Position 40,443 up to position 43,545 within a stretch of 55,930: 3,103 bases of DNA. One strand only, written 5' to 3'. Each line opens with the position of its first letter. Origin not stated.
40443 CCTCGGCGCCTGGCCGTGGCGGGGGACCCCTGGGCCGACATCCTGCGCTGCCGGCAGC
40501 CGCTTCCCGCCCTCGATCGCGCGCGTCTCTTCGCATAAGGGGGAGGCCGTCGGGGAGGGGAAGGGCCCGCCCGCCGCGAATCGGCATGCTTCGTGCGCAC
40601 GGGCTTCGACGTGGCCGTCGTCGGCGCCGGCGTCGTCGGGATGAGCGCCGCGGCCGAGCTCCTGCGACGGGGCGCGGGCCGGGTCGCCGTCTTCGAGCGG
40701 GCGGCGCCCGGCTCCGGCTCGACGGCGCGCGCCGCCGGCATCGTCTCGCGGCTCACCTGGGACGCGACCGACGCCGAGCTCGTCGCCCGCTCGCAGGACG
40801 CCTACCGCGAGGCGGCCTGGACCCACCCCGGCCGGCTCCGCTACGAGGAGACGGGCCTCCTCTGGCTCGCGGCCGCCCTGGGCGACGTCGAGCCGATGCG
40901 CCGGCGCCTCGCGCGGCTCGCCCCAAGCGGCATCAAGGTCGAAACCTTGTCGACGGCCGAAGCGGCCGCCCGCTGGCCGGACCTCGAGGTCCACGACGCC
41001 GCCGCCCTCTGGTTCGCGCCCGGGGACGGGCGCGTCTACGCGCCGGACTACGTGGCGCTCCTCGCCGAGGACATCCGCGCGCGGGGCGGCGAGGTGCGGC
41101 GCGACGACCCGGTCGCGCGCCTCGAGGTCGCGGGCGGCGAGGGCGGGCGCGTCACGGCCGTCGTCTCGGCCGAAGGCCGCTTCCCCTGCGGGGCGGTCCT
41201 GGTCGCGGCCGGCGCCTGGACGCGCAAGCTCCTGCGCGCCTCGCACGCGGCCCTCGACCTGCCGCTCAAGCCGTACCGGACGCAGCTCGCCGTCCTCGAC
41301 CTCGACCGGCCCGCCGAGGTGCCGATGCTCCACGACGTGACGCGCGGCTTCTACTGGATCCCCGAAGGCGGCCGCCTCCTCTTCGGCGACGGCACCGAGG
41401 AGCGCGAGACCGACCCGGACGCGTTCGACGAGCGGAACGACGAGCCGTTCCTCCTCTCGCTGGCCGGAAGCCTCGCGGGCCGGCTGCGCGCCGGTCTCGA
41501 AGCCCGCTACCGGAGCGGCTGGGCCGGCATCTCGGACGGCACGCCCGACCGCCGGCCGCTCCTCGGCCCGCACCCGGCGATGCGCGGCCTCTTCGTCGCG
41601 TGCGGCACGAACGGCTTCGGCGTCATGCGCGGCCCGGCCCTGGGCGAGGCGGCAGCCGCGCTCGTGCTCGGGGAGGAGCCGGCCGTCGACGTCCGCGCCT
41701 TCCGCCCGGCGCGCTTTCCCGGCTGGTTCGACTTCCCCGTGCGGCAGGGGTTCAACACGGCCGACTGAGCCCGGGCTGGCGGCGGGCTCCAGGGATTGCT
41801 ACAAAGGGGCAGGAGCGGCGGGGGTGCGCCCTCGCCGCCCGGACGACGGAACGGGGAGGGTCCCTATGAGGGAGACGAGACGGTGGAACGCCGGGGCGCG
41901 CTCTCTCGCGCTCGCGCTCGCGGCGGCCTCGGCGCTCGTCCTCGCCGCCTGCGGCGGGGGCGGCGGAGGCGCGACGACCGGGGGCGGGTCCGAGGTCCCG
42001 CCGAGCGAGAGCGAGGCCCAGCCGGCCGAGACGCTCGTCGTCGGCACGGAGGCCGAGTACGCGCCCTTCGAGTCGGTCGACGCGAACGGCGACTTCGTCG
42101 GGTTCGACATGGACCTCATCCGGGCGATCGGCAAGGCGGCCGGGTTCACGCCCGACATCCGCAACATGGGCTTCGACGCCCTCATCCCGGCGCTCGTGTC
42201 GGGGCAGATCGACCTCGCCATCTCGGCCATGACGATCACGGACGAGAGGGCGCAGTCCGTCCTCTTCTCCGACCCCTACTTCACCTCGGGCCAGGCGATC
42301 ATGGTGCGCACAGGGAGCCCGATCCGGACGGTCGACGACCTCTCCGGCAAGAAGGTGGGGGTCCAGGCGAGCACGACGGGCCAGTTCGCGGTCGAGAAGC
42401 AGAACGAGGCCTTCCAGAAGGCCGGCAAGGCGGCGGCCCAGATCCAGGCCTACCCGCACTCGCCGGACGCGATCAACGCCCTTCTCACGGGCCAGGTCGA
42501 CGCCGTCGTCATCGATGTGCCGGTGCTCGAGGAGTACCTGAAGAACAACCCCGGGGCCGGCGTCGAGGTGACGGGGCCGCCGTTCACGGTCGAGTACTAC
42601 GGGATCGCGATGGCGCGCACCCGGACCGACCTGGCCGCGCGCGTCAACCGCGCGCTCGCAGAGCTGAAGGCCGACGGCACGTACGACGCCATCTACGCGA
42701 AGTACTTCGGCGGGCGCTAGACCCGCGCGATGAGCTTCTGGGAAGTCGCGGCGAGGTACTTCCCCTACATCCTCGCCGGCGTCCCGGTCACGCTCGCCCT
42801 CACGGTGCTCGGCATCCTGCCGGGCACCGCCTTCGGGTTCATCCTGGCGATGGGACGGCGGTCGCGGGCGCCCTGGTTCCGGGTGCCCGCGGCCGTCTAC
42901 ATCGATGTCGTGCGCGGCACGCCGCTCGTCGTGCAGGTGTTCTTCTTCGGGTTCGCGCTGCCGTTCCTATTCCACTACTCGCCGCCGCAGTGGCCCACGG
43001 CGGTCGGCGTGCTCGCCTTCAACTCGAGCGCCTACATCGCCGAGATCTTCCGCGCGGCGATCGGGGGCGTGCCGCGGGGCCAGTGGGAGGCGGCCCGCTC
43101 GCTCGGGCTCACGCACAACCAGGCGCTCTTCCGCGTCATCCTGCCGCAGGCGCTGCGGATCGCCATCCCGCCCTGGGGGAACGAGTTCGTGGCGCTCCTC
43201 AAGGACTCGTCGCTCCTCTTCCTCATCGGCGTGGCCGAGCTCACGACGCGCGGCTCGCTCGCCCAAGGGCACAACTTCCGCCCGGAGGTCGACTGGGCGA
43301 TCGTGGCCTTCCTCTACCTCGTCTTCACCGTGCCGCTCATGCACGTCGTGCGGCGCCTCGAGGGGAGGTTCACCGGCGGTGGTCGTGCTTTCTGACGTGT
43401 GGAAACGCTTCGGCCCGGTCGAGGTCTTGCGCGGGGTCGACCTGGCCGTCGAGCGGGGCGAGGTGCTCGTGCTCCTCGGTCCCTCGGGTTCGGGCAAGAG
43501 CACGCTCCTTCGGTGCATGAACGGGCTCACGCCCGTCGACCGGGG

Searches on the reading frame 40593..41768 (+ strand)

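Call 61: search_protein_families(library=pfam, proteins=[window:40593-41768:+], max_evalue=0.001)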
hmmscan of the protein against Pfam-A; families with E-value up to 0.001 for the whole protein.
window:40593-41768:+ (391 aa): 5 families
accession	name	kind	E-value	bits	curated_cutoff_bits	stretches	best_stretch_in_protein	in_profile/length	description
PF01266.30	DAO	-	3.3e-60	204.9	27.9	1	6-357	1-353/353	FAD dependent oxidoreductase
PF00890.30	FAD_binding_2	-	1.7e-08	34.6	20.4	1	6-215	1-210/414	FAD binding domain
PF13454.12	NAD_binding_9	-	0.00027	21.4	21.8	1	8-49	1-45/155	FAD-NAD(P)-binding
PF07992.20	Pyr_redox_2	-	0.00053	19.9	26.1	0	5-37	1-34/291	Pyridine nucleotide-disulphide oxidoreductase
PF01494.25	FAD_binding_3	-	0.00089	19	22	0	6-52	3-47/349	FAD binding domain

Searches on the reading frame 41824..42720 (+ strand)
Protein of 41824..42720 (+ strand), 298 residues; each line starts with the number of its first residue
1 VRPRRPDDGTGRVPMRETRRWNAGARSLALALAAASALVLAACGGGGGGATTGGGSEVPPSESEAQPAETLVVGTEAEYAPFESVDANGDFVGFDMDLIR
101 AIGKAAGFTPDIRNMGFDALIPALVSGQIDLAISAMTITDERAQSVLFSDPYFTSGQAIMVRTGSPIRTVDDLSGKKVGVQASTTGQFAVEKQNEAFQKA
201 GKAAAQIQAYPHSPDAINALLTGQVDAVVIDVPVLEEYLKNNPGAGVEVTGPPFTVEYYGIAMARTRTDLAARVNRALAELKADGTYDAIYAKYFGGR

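Call 61: search_protein_families(library=pfam, proteins=[window:41824-42720:+], max_evalue=0.001)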
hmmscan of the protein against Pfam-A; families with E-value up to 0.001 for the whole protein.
window:41824-42720:+ (298 aa): 4 families
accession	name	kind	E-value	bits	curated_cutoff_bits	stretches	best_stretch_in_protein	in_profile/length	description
PF00497.25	SBP_bac_3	-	6.3e-44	149.4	26.4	1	71-296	1-131/132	Bacterial extracellular solute-binding proteins, family 3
PF10613.14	Lig_chan-Glu_bd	-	7.8e-11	42.5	30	1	83-163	20-113/115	Ligated ion channel L-glutamate- and glycine-binding site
PF09084.16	NMT1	-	1.5e-08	35.3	20.5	1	157-229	75-145/216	NMT1/THI5 like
PF12974.12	Phosphonate-bd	-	2.9e-07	30.6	27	1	101-283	22-218/242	ABC transporter, phosphonate, periplasmic substrate-binding protein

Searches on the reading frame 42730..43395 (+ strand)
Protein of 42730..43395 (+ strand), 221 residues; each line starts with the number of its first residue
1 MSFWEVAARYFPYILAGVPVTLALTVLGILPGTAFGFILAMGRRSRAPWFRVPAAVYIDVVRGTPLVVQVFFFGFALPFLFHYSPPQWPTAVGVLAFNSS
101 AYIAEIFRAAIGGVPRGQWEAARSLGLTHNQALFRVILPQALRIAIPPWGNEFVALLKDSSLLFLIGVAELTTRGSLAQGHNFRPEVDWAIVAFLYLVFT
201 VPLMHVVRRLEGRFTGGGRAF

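Call 14: search_protein_families(library=pfam, proteins=[window:42730-43395:+], max_evalue=0.01)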
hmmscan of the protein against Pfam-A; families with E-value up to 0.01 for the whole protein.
window:42730-43395:+ (221 aa): 1 family
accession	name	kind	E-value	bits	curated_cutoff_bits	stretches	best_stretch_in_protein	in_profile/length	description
PF00528.27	BPD_transp_1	-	5e-23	82.2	26.4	1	32-214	1-182/184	Binding-protein-dependent transport system inner membrane component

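Call 15: search_protein_families(library=ncbifam, proteins=[window:42730-43395:+], max_evalue=0.01)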
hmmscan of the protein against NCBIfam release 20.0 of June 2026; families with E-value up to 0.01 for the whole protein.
window:42730-43395:+ (221 aa): 16 families
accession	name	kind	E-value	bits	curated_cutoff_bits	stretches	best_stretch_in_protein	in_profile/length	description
NF007028.0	PRK09494.1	equivalog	2.8e-48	164.6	303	1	4-214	5-216/219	glutamine ABC transporter permease GlnP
NF011680.0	PRK15100.1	equivalog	6.5e-46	157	300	1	10-213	11-213/222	cystine ABC transporter permease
TIGR03004.1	ectoine_ehuC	equivalog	1.3e-43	149.4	196.95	1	9-217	2-209/214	ectoine/hydroxyectoine ABC transporter permease subunit EhuC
TIGR03003.1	ectoine_ehuD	equivalog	9.7e-42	143.3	205.2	1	4-213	3-211/212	ectoine/hydroxyectoine ABC transporter permease subunit EhuD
NF011651.0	PRK15069.1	subfamily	5.2e-30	104.5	306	1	12-214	17-228/237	histidine ABC transporter permease HisM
NF008337.0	PRK11123.1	equivalog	7.7e-30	104.1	277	2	93-216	109-232/238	arginine ABC transporter permease ArtQ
NF008336.0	PRK11122.1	equivalog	1.1e-29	103.7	248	1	9-213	3-214/222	arginine ABC transporter permease ArtM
TIGR01726.1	HEQRo_perm_3TM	subfamily_domain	1.2e-24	86.7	42.2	1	11-109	2-99/99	ABC transporter permease subunit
NF011687.0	PRK15107.1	equivalog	4.8e-24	85.5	318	1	4-201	6-210/224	glutamate/aspartate ABC transporter permease GltK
NF011714.0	PRK15135.1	subfamily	3.7e-22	79.3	319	1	12-217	7-222/228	histidine ABC transporter permease HisQ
TIGR01097.1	PhnE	equivalog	2.4e-07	30.5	216.7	1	5-143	48-182/252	phosphonate ABC transporter, permease protein PhnE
NF008049.0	PRK10782.1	subfamily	9e-05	22.3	212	1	27-163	26-164/217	methionine ABC transporter permease MetI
TIGR00974.1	3a0107s02c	equivalog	0.00018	20.7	193.45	1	21-143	59-184/272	phosphate ABC transporter permease PstA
NF011624.0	PRK15050.1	equivalog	0.0017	17.5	247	1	109-218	182-293/297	2-aminoethylphosphonate ABC transporter permease subunit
TIGR02138.1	phosphate_pstC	equivalog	0.0023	17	196.45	1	101-142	165-206/296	phosphate ABC transporter permease subunit PstC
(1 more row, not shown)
